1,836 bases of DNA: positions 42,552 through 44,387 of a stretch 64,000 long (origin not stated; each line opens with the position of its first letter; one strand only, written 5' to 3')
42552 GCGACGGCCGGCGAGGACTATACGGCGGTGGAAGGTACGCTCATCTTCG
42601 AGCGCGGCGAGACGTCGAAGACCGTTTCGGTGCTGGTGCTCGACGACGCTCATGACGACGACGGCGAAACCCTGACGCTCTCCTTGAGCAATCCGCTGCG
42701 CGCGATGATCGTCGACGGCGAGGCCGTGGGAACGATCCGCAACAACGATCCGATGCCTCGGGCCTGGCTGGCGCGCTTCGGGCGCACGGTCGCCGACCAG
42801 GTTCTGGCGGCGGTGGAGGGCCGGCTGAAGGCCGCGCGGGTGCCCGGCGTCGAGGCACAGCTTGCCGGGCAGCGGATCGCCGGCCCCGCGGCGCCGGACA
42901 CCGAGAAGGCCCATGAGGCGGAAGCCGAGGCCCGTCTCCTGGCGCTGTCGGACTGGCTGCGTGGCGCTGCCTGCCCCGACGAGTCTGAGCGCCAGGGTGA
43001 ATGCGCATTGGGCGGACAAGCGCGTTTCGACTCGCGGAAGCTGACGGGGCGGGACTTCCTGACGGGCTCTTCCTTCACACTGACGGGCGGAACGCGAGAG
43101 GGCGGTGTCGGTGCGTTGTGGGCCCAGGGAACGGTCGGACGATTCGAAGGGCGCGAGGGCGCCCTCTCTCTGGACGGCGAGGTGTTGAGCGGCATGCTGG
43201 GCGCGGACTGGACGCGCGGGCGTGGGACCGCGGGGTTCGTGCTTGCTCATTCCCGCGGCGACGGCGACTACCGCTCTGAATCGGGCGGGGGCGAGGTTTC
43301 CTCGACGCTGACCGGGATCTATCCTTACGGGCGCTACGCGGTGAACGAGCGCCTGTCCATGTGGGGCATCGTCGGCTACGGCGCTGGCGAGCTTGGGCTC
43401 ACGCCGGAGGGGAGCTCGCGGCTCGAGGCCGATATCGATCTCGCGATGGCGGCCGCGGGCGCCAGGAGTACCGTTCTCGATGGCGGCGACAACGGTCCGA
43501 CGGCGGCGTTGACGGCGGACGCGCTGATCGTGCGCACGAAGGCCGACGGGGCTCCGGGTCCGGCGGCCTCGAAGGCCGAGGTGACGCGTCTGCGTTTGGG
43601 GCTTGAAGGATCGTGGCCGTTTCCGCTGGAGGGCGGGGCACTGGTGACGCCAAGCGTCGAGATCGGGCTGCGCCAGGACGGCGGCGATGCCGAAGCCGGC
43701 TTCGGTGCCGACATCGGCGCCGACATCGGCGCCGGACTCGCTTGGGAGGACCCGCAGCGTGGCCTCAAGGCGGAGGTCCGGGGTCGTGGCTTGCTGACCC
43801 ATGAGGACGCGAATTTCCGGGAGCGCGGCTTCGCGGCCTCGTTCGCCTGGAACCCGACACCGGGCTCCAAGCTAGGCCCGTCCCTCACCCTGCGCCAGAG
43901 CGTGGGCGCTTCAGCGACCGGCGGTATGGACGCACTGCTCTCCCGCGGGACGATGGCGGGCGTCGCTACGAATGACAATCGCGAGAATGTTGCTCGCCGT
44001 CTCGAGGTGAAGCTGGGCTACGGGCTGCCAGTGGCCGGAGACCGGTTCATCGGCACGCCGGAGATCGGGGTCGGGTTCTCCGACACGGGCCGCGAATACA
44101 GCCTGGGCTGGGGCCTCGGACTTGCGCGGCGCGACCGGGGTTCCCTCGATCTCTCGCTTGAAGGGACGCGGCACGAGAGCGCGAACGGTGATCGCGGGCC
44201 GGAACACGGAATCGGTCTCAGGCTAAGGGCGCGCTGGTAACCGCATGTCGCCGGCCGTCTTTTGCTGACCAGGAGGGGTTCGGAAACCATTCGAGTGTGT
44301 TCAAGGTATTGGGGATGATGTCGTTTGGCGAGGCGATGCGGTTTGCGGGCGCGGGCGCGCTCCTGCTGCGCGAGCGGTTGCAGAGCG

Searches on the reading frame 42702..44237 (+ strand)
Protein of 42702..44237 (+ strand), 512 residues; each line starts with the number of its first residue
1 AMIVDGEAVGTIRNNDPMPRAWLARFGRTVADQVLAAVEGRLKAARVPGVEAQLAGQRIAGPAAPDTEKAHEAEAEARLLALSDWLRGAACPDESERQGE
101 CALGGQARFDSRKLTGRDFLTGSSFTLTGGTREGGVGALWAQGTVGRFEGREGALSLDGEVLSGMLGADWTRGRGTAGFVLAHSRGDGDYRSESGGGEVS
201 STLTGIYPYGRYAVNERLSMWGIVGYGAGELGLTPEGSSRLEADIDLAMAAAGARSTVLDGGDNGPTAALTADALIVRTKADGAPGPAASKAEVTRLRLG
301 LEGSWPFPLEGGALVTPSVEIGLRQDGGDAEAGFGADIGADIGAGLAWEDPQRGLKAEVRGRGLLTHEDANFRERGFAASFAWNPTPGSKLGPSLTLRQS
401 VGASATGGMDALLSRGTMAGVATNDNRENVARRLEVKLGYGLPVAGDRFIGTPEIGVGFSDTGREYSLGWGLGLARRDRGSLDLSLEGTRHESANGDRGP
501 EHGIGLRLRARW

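Call 77: search_protein_families(library=pfam, proteins=[window:42702-44237:+], max_evalue=0.001)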
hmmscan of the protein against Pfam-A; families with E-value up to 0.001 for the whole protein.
window:42702-44237:+ (512 aa): 0 families
